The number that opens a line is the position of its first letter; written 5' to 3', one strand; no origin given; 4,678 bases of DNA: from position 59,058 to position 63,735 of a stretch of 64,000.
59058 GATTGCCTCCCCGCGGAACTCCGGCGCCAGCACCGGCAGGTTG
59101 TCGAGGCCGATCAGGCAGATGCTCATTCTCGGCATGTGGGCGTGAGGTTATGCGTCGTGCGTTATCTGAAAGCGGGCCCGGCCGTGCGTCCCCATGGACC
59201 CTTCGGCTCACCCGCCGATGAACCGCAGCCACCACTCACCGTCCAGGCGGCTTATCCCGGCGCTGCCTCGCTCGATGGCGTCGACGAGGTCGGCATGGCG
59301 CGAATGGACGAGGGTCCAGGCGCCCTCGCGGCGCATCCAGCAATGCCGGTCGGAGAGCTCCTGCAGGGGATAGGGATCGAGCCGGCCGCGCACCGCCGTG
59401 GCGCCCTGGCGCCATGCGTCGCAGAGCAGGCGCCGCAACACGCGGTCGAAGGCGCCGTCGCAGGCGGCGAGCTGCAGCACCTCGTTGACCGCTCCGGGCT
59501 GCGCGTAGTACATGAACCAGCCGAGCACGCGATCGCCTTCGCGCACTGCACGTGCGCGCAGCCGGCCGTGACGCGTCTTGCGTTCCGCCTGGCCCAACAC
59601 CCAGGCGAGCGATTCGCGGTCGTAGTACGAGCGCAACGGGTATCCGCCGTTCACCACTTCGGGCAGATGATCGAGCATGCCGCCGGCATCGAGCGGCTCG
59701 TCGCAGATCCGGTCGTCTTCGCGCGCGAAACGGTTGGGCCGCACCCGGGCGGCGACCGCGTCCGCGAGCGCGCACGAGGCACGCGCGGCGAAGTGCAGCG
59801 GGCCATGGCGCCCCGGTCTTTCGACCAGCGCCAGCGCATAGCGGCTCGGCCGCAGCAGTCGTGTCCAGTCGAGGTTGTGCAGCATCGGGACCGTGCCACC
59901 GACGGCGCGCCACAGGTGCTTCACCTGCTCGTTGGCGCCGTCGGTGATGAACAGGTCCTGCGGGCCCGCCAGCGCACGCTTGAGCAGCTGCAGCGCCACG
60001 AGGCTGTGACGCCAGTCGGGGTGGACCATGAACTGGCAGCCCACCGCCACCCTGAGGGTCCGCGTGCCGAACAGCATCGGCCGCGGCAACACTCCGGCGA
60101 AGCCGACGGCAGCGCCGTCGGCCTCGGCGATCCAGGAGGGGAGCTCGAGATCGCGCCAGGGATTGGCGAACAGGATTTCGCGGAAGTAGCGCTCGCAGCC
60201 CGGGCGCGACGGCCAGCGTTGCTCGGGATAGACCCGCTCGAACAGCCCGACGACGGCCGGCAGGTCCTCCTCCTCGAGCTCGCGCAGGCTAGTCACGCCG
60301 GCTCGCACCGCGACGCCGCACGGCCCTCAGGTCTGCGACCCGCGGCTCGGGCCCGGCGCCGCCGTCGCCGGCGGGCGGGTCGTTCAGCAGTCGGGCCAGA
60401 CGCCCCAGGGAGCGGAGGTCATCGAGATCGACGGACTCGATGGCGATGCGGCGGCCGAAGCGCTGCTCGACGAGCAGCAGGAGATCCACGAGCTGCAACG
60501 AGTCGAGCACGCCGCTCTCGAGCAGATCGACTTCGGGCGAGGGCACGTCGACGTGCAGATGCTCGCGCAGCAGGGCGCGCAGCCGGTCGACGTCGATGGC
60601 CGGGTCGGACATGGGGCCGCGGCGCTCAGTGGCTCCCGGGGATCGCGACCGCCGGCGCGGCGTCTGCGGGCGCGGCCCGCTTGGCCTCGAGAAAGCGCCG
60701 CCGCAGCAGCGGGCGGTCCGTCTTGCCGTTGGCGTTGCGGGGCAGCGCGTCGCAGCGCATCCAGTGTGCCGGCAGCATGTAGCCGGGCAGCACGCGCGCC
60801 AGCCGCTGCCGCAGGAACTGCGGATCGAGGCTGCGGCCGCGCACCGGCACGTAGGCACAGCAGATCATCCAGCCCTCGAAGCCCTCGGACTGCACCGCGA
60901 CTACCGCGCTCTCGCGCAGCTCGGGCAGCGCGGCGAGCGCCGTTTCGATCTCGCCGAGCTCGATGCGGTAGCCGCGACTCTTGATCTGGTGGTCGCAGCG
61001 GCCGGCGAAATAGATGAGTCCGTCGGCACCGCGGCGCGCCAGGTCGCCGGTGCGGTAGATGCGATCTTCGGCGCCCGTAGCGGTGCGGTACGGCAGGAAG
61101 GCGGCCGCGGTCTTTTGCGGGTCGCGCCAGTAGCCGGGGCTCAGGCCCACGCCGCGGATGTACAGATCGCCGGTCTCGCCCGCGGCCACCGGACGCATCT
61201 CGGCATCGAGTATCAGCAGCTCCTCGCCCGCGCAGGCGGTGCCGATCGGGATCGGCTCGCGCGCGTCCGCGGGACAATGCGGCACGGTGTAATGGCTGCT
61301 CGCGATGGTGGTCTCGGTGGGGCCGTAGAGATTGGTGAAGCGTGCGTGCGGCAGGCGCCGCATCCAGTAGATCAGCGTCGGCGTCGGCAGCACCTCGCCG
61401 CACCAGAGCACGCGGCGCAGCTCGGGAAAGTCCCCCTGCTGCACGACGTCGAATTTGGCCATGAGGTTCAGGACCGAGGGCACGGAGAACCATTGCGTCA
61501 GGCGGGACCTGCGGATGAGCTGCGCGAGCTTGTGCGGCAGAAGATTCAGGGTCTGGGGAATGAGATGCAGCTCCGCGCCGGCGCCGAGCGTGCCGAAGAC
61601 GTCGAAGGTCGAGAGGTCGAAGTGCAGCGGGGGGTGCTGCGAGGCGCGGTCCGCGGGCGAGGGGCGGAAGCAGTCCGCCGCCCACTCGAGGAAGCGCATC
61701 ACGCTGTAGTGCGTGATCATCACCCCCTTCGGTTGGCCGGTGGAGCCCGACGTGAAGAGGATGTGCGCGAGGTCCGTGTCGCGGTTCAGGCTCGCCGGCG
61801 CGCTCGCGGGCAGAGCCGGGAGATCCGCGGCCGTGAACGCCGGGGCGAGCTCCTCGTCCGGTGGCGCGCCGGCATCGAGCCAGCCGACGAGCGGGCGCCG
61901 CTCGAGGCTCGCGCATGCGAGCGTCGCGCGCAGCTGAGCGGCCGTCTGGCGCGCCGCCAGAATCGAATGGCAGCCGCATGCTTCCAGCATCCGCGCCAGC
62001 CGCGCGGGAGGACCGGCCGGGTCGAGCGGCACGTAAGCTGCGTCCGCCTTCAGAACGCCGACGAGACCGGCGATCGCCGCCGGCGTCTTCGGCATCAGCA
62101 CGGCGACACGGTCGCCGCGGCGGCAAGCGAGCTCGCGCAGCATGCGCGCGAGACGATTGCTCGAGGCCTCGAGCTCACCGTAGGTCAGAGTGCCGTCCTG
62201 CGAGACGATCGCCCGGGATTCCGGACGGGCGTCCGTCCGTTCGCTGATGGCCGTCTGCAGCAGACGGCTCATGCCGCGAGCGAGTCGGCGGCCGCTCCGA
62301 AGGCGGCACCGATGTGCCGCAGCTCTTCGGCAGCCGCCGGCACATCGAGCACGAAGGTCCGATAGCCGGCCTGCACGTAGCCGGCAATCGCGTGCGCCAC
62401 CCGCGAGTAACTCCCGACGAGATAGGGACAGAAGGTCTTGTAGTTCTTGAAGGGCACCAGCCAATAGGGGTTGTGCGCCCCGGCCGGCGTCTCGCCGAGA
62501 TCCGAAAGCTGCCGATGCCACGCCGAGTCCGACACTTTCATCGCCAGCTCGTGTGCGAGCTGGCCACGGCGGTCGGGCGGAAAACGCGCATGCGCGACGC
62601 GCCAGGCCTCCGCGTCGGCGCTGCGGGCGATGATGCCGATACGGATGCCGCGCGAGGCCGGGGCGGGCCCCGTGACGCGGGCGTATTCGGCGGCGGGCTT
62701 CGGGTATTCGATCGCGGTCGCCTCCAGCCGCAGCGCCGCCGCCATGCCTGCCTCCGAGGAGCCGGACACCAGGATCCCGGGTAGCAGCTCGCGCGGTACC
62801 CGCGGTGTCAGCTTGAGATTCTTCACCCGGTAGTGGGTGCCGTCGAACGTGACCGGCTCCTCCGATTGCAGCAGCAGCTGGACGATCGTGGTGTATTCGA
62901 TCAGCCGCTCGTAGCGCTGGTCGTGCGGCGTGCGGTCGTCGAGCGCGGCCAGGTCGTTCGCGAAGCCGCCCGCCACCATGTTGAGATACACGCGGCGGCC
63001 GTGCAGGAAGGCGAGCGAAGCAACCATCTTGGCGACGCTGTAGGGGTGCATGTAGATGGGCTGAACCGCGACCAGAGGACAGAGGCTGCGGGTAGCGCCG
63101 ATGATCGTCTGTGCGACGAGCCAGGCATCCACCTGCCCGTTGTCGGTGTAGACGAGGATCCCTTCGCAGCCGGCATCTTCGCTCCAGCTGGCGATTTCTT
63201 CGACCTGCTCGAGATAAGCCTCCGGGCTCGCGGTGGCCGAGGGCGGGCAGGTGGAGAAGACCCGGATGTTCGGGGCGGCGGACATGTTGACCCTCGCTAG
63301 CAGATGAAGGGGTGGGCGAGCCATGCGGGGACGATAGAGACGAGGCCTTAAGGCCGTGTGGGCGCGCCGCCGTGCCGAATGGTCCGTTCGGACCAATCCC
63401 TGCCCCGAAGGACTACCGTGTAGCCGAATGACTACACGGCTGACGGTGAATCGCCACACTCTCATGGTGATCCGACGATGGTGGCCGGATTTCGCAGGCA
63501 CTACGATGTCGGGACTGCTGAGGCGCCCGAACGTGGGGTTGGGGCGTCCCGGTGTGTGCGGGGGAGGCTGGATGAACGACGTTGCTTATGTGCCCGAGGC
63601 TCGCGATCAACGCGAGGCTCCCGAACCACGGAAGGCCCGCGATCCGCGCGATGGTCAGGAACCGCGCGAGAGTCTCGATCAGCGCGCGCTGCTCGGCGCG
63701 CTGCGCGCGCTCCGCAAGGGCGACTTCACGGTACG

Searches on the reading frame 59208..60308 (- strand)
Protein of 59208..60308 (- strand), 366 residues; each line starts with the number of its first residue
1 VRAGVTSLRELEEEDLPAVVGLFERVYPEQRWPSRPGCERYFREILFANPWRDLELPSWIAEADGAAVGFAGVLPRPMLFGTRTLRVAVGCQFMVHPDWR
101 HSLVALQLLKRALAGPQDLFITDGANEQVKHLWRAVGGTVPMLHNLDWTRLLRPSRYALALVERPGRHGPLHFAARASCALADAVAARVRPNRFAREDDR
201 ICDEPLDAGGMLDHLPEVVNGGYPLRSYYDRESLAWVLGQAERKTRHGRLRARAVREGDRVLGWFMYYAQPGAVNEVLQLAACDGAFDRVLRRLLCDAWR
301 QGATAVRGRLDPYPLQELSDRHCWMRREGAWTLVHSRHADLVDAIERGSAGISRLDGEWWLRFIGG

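Call 8: search_protein_families(library=pfam, proteins=[window:59208-60308:-], max_evalue=0.001)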
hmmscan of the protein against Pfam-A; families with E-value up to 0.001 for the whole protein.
window:59208-60308:- (366 aa): 3 families
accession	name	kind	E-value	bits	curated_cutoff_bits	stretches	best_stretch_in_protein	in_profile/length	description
PF13527.13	Acetyltransf_9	-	6.7e-06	26.6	25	1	8-114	2-99/127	Acetyltransferase (GNAT) domain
PF00583.31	Acetyltransf_1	-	1.3e-05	25.8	20.7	1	32-114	10-86/116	Acetyltransferase (GNAT) family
PF13508.13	Acetyltransf_7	-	0.00046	20.9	27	1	59-113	6-54/84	Acetyltransferase (GNAT) domain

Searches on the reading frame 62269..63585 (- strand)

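Call 74: search_protein_families(library=pfam, proteins=[window:62269-63585:-], max_evalue=0.0001)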
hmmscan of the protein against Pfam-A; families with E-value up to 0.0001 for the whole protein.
window:62269-63585:- (438 aa): 1 family
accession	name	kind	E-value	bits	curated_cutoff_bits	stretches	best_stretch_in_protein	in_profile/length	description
PF00296.26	Bac_luciferase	-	3.5e-31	109.2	27.9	1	114-409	11-313/314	Luciferase-like monooxygenase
